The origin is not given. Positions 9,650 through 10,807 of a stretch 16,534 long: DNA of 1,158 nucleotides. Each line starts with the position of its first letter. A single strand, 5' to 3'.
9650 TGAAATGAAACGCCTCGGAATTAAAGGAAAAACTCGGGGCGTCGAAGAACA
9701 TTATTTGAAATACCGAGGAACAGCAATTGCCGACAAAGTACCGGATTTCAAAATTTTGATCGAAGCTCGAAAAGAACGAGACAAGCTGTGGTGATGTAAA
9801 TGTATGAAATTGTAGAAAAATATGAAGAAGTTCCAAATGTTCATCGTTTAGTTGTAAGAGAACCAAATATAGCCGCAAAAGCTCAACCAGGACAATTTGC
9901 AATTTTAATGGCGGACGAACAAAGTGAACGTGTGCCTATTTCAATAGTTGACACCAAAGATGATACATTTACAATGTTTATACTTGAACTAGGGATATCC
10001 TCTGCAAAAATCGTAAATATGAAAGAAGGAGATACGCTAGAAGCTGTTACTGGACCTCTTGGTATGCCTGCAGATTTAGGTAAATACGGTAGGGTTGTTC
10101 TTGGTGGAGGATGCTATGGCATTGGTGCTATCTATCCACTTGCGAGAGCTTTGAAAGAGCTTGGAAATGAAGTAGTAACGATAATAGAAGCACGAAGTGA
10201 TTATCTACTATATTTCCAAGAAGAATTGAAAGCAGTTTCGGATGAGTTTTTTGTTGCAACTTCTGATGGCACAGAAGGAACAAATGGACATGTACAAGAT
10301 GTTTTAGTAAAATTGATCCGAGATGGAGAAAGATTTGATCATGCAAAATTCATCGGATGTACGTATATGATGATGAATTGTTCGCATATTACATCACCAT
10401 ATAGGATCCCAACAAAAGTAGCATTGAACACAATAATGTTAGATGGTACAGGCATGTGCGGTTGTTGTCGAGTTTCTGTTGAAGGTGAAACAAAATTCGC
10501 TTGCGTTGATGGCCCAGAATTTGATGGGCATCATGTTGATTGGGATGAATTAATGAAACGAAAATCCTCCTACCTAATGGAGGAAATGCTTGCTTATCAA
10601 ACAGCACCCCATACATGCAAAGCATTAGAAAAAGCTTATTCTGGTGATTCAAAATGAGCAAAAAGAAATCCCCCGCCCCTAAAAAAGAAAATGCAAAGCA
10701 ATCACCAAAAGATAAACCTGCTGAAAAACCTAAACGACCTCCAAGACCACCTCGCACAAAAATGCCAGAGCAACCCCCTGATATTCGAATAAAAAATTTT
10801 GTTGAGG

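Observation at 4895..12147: HydABC-type module with no terminal active site co-encoded with NfnAB: possible dual-bifurcation or split Stn-like transhydrogenase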

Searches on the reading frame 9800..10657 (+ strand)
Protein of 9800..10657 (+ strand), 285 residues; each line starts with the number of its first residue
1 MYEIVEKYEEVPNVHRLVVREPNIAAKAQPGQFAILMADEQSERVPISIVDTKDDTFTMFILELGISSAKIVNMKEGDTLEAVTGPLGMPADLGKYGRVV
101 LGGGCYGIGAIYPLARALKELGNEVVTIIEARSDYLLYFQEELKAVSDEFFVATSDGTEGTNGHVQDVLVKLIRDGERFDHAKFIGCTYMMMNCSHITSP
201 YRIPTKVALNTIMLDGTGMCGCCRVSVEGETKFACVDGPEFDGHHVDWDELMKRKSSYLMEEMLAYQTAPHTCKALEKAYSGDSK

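Call 3: search_protein_families(library=pfam, proteins=[window:9800-10657:+])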
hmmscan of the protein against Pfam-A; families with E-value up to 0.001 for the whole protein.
window:9800-10657:+ (285 aa): 1 family
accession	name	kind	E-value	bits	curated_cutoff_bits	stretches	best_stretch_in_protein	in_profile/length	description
PF10418.14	DHODB_Fe-S_bind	-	1.7e-12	47.3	23.9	1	210-247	1-41/41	Iron-sulfur cluster binding domain of dihydroorotate dehydrogenase B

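Call 4: search_protein_families(library=ncbifam, proteins=[window:9800-10657:+])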
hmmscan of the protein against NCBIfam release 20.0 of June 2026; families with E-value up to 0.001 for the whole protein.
window:9800-10657:+ (285 aa): 13 families
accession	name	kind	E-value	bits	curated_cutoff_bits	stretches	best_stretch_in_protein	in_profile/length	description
NF004862.0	PRK06222.1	subfamily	9.8e-100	333.7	220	1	1-274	1-276/281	sulfide/dihydroorotate dehydrogenase-like FAD/NAD-binding protein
NF009414.0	PRK12778.1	equivalog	1.2e-88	298.2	1103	1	1-265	1-267/752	bifunctional dihydroorotate dehydrogenase B NAD binding subunit/NADPH-dependent glutamate synthase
NF009413.0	PRK12775.1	equivalog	1.7e-67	228.1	1895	1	1-280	1-281/1006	putative trifunctional 2-polyprenylphenol hydroxylase/glutamate synthase subunit beta/ferritin domain-containing protein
NF009415.0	PRK12779.1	equivalog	2.4e-49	168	1519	1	3-263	652-935/944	putative bifunctional glutamate synthase subunit beta/2-polyprenylphenol hydroxylase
NF000796.0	PRK00054.1-1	equivalog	8.2e-34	117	224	1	2-253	6-242/254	dihydroorotate dehydrogenase electron transfer subunit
NF000798.0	PRK00054.1-3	equivalog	1.3e-24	87.2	219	1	3-246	9-242/244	dihydroorotate dehydrogenase electron transfer subunit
NF000799.0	PRK00054.1-4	equivalog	1.4e-22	80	314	1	5-244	10-254/258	dihydroorotate dehydrogenase electron transfer subunit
NF000797.0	PRK00054.1-2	equivalog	3.5e-16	59.3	270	1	3-243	18-262/267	dihydroorotate dehydrogenase electron transfer subunit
NF004470.0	PRK05802.1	equivalog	5.9e-09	35.4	313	1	15-231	83-309/330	sulfide/dihydroorotate dehydrogenase-like FAD/NAD-binding protein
NF006220.0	PRK08345.1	subfamily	1.4e-07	31.1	395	0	22-101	35-118/294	cytochrome-c3 hydrogenase subunit gamma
NF040835.1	sulfhyd_HydG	equivalog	4.2e-07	29.5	650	1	17-242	37-280/292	NADPH-dependent hydrogenase/sulfhydrogenase 1 subunit gamma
TIGR02911.1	sulfite_red_B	equivalog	3.3e-06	26.4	288.6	1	25-242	28-252/261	anaerobic sulfite reductase subunit AsrB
NF040830.1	sulfhyd_ShyC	equivalog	6e-06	25.6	600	0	199-243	236-278/288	NAD(P)-dependent hydrogenase/sulfhydrogenase 2 subunit gamma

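Call 51: search_solved_structures(query=window:9800-10657:+, max_evalue=1e-20, show_alignments=3)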
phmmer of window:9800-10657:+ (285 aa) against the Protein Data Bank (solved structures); distinct sequences matched with E-value up to 1e-20: 3.
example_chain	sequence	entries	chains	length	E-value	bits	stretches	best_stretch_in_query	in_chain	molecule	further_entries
4ylf_A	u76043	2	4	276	1.4e-69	237.7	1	2-267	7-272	Dihydroorotate dehydrogenase B (NAD(+)), electron transfer subunit homolog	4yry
5jca_S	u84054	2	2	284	1.9e-68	233.9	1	1-262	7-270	NADH-dependent Ferredoxin:NADP Oxidoreductase (NfnI) subunit beta | NADH-dependent Ferredoxin:NADP Oxidoreductase subunit beta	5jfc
5vj7_B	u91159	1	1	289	1.3e-49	172.2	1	1-269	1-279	Ferredoxin-NADP(+) reductase subunit alpha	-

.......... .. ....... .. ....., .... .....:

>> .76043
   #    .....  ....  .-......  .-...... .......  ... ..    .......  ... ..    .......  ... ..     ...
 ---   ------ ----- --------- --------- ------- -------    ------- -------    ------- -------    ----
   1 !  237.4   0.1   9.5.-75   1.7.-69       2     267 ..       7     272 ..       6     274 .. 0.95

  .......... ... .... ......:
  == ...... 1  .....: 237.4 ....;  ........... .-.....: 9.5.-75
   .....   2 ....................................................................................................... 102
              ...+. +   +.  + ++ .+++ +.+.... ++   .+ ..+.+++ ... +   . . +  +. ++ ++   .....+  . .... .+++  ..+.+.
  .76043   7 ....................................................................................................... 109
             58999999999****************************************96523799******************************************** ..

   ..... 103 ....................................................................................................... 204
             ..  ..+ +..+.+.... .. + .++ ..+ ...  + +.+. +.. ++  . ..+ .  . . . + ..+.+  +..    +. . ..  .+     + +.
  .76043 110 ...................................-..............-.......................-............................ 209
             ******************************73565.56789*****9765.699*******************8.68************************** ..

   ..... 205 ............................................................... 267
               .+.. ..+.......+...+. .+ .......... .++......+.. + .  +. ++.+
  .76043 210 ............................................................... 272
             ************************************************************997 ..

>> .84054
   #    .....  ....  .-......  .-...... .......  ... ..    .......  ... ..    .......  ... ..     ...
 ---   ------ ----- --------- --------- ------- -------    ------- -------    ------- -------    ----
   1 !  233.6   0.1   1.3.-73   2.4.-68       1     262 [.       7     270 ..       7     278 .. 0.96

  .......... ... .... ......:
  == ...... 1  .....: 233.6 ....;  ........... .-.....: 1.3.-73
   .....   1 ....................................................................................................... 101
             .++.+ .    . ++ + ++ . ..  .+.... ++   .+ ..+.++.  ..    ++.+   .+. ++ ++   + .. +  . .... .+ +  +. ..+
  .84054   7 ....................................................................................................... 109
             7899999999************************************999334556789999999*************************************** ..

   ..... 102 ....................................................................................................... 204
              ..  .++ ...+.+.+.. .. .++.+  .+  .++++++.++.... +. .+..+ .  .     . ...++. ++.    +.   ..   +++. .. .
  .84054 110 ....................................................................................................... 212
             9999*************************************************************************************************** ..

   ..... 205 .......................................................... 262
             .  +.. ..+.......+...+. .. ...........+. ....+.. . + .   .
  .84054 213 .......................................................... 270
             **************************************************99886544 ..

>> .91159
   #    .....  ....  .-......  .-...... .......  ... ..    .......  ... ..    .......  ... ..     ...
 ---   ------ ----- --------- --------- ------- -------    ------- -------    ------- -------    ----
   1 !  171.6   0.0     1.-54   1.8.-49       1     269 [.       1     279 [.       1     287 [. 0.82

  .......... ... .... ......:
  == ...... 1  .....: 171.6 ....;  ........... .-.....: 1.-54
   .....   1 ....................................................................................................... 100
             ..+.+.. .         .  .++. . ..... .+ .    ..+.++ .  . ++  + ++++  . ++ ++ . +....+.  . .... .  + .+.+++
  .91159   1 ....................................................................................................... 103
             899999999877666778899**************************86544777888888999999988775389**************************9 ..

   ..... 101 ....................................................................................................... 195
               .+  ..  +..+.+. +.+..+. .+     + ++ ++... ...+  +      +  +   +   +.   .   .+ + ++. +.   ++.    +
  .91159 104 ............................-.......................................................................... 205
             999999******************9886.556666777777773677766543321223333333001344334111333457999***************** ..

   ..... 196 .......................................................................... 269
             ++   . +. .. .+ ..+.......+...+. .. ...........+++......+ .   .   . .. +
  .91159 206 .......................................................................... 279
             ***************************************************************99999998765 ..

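Call 71: search_protein_representatives(protein=window:9800-10657:+)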
Query: 285 residues. Proteins with E-value up to 0.001 (for the whole library): 6635; up to 1e-10: 2562; up to 1e-30: 296. The best 150 are listed.
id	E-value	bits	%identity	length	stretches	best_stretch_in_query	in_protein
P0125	6.9e-88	310.8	51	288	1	5-274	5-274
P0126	2.9e-84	299.0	51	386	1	2-266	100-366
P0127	2.5e-83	295.9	50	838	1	4-278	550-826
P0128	3.9e-82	292.0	51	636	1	2-266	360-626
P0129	7.6e-79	281.2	48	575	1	2-278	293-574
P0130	1.2e-78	280.5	52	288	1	3-268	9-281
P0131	1.3e-78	280.4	49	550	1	3-267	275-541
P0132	1.7e-78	280.0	49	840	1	2-270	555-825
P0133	2.6e-78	279.4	47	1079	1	2-284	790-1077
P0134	3.3e-78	279.1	50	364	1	3-266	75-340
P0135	7.9e-74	264.7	48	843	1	2-270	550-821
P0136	2.2e-73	263.3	48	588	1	4-266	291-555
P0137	8.6e-73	261.3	45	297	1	2-279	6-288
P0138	6.1e-71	255.3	45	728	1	7-283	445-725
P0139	1.7e-70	253.8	46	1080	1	3-275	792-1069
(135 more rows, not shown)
